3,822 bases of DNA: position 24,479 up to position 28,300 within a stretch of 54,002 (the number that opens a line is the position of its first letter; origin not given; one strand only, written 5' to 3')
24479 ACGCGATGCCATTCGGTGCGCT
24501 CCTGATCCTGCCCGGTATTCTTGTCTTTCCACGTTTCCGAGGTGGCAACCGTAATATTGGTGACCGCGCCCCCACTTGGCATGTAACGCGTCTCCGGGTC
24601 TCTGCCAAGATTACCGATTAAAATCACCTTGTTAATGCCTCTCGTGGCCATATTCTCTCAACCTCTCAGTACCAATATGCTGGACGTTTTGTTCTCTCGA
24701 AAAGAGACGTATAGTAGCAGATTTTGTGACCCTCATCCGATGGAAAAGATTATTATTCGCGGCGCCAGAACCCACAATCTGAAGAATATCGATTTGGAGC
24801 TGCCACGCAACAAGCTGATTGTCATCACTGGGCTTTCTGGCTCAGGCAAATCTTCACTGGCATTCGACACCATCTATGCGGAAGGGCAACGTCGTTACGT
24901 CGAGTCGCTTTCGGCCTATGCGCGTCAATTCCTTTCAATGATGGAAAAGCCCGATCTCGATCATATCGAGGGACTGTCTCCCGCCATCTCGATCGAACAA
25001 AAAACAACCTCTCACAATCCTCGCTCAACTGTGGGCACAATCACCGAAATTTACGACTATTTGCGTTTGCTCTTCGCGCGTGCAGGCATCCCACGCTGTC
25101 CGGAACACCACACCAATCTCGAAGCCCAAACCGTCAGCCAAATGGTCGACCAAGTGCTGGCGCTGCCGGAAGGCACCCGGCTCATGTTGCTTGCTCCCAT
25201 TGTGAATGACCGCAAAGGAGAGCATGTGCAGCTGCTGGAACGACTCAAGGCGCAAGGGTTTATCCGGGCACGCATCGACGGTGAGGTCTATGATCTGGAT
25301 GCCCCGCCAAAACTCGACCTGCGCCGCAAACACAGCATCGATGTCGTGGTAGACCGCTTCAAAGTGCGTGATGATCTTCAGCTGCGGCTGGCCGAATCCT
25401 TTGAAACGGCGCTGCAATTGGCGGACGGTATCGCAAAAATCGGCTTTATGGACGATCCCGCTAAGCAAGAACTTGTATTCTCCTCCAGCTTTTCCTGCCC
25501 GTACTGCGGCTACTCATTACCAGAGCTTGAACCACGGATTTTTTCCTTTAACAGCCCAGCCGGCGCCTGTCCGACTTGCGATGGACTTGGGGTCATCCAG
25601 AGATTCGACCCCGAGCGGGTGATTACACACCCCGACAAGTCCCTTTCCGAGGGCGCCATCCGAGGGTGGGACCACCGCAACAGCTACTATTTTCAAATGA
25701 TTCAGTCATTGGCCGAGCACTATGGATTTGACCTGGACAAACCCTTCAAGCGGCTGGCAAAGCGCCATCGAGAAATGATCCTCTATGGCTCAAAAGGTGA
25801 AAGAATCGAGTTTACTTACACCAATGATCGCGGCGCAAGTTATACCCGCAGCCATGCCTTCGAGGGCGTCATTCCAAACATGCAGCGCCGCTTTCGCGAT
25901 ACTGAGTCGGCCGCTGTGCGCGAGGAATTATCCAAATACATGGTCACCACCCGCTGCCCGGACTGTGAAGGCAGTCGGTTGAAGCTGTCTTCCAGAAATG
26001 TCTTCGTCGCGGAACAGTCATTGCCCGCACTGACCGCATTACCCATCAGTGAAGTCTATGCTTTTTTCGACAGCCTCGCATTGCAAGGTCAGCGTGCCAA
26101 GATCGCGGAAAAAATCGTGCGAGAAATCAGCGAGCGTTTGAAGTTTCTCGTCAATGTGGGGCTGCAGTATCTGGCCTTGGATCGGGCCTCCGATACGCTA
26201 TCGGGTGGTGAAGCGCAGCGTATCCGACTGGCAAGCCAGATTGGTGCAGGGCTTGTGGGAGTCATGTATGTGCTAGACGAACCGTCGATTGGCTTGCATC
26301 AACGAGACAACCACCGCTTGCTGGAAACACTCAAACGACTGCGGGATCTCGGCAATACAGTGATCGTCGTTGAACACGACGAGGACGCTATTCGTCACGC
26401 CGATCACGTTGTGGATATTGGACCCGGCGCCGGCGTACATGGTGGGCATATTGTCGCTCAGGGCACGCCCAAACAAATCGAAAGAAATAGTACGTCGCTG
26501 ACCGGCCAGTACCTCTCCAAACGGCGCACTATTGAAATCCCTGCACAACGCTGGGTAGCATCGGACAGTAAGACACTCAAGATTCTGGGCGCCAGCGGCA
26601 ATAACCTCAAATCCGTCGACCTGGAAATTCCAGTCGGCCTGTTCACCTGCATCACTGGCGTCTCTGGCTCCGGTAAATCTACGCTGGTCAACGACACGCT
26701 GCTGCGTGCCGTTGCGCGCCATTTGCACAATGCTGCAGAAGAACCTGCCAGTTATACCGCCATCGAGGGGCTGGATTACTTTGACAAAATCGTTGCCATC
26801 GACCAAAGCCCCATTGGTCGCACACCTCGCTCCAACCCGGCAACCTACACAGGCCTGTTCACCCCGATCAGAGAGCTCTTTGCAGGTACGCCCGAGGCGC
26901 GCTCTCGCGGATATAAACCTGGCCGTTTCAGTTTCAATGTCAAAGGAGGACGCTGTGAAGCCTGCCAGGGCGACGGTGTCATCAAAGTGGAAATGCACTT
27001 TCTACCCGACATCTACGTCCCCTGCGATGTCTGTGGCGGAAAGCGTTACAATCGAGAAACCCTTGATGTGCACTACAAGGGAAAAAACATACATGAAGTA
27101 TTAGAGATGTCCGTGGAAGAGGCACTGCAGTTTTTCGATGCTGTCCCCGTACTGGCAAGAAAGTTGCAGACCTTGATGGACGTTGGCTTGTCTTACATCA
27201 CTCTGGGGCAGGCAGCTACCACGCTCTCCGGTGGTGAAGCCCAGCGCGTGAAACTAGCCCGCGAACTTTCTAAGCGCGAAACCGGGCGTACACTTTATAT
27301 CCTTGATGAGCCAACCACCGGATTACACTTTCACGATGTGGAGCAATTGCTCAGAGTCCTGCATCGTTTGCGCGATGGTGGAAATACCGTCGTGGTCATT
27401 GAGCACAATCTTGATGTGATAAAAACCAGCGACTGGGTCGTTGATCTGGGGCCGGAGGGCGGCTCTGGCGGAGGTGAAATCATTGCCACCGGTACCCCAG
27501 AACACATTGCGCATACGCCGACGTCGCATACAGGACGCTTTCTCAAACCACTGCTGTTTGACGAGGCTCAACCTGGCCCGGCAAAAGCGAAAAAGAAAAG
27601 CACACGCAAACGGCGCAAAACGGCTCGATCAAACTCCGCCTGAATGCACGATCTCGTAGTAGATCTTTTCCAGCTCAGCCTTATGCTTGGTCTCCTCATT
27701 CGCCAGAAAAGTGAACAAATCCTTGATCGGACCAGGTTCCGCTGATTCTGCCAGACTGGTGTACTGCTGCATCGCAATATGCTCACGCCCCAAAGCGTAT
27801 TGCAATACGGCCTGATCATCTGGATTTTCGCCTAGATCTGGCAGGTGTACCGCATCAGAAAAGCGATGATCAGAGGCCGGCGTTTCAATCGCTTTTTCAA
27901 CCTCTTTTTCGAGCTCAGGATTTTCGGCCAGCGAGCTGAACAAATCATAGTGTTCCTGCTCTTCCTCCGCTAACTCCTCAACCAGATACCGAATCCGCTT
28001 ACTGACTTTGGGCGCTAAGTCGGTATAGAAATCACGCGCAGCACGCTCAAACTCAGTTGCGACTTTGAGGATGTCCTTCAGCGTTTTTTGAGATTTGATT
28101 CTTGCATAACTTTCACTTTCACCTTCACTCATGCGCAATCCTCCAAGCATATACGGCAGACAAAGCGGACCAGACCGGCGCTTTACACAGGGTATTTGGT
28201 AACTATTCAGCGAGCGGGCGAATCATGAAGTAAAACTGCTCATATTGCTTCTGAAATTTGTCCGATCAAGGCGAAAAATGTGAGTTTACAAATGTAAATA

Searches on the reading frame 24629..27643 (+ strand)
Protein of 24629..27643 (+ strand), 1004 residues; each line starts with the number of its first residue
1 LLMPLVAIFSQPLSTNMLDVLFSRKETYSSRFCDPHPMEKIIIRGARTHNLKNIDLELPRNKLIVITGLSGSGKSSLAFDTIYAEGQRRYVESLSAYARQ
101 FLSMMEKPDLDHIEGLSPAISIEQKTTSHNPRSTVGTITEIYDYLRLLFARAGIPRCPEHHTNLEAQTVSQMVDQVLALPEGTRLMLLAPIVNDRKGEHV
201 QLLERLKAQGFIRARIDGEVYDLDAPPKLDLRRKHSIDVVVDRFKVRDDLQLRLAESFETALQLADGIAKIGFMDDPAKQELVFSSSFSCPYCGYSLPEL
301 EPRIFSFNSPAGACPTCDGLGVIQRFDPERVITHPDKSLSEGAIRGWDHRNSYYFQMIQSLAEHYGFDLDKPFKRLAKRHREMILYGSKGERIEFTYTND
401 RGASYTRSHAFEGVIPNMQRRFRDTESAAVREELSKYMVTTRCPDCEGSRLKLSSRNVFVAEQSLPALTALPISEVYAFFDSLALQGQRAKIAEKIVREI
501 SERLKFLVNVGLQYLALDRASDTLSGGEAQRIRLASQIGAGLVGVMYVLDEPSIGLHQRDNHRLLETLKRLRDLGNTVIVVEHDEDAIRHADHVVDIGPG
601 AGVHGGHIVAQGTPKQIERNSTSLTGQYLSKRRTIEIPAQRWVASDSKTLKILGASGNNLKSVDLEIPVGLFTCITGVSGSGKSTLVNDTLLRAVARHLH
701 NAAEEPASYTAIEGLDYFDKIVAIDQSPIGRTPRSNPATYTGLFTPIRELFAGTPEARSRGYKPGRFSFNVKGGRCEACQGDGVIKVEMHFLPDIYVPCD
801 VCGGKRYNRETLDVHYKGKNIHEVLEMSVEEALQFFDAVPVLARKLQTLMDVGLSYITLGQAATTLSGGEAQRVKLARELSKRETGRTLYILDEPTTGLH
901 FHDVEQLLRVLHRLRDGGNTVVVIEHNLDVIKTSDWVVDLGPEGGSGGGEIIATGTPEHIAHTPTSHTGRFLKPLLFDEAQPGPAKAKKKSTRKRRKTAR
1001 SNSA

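Call 15: search_protein_families(library=pfam, proteins=[window:24629-27643:+], max_evalue=0.001)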
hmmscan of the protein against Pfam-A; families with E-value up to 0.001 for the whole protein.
window:24629-27643:+ (1004 aa): 13 families
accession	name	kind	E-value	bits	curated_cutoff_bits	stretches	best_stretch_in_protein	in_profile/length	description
PF17755.6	UvrA_DNA-bind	-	6.6e-42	142.7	23.2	1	327-436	1-110/110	UvrA DNA-binding domain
PF17760.6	UvrA_inter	-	2.6e-39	133.9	23.3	1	167-272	1-106/109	UvrA interaction domain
PF00005.33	ABC_tran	-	7.2e-21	75.7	25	1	846-897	89-137/137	ABC transporter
PF02463.25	SMC_N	-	3.7e-11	43.3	40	0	39-85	3-48/220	RecF/RecN/SMC N terminal domain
PF13191.12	AAA_16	-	6.1e-08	33.8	32.6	0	672-706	26-63/167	AAA ATPase domain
PF13555.12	AAA_29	-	7.9e-08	32.4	27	0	670-698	23-52/61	P-loop containing region of AAA domain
PF20703.3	nSTAND1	-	1.8e-06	28.3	27.1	0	47-119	19-87/379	Novel STAND NTPase 1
PF13476.12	AAA_23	-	5.3e-06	27.6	27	0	40-77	1-35/201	AAA domain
PF13401.12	AAA_22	-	1.9e-05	25.4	27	0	672-697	7-32/130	AAA domain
PF03193.22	RsgA_GTPase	-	2e-05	24.9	30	0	646-690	83-126/174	RsgA GTPase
PF20720.3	nSTAND3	-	9.3e-05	22.6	27.2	0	48-83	4-39/155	Novel STAND NTPase 3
PF00684.25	DnaJ_CXXCXGXG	-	0.0001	22.9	32.7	0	775-806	17-51/65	DnaJ central domain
PF13238.12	AAA_18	-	0.00075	20.4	29.4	0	64-78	1-15/128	AAA domain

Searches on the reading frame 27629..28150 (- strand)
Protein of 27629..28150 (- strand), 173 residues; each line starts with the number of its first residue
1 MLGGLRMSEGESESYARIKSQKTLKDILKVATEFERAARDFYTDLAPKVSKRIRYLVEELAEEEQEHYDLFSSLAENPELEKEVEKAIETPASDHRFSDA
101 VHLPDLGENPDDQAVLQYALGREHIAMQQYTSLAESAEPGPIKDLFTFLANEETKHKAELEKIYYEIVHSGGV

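Call 15: search_protein_families(library=pfam, proteins=[window:27629-28150:-], max_evalue=0.001)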
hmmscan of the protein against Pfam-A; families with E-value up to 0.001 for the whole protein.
window:27629-28150:- (173 aa): 2 families
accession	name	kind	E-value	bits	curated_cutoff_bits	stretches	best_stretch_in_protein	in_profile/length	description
PF02915.23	Rubrerythrin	-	2.1e-12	48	22.8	2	26-85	1-63/137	Rubrerythrin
PF13668.12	Ferritin_2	-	6.4e-05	23.6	24.7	0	26-76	4-64/138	Ferritin-like domain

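Call 49: search_solved_structures(query=window:27629-28150:-, max_evalue=1, show_alignments=2)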
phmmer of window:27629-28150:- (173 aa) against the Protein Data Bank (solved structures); distinct sequences matched with E-value up to 1: 5.
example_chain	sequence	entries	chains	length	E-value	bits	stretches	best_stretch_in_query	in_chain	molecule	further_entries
2fzf_A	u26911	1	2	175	6.3e-05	26.9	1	23-165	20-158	hypothetical protein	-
1vjx_A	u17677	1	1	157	0.0012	22.7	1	24-79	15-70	putative ferritin-like diiron-carboxylate protein TM1526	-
6sf4_A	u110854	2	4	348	0.29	14.9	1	22-127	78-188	Ribonucleoside-diphosphate reductase, beta subunit 1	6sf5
5olk_A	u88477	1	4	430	0.35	14.7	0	22-127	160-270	Ribonucleoside-diphosphate reductase, beta subunit 1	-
8w1d_A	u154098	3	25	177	0.83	13.5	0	11-74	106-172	DPS-LIKE PROTEIN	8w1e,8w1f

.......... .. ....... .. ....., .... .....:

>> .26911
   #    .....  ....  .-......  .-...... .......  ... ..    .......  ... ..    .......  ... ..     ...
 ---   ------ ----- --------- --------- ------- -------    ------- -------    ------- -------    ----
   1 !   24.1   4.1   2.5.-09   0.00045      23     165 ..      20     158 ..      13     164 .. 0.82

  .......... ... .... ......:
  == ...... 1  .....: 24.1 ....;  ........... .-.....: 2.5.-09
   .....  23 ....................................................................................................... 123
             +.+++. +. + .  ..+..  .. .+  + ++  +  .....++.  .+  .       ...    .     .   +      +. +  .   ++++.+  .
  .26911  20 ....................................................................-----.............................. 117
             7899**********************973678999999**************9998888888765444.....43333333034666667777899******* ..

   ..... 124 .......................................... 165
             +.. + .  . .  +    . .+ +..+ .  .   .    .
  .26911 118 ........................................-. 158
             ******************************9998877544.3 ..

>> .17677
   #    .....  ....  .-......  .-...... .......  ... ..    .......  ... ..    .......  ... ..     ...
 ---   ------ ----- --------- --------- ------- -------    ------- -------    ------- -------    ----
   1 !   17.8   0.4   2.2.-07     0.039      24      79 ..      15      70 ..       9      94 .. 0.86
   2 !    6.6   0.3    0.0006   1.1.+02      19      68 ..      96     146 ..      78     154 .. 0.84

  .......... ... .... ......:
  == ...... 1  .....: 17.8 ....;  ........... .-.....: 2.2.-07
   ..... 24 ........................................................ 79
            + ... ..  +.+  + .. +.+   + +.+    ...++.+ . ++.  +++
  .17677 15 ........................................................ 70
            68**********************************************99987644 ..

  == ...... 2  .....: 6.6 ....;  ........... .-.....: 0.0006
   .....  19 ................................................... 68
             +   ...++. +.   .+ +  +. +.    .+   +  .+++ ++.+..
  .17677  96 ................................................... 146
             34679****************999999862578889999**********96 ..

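Call 50: search_protein_families(library=ncbifam, proteins=[window:27629-28150:-], max_evalue=0.001)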
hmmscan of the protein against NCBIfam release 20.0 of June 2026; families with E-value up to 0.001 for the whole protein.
window:27629-28150:- (173 aa): 2 families
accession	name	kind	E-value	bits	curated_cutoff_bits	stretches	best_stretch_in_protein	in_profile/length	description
NF045676.1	FeExpMbfA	equivalog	5e-07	29.4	450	1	20-86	92-158/318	iron exporter MbfA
NF009413.0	PRK12775.1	equivalog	2.1e-05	22.5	1895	1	17-163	855-994/1006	putative trifunctional 2-polyprenylphenol hydroxylase/glutamate synthase subunit beta/ferritin domain-containing protein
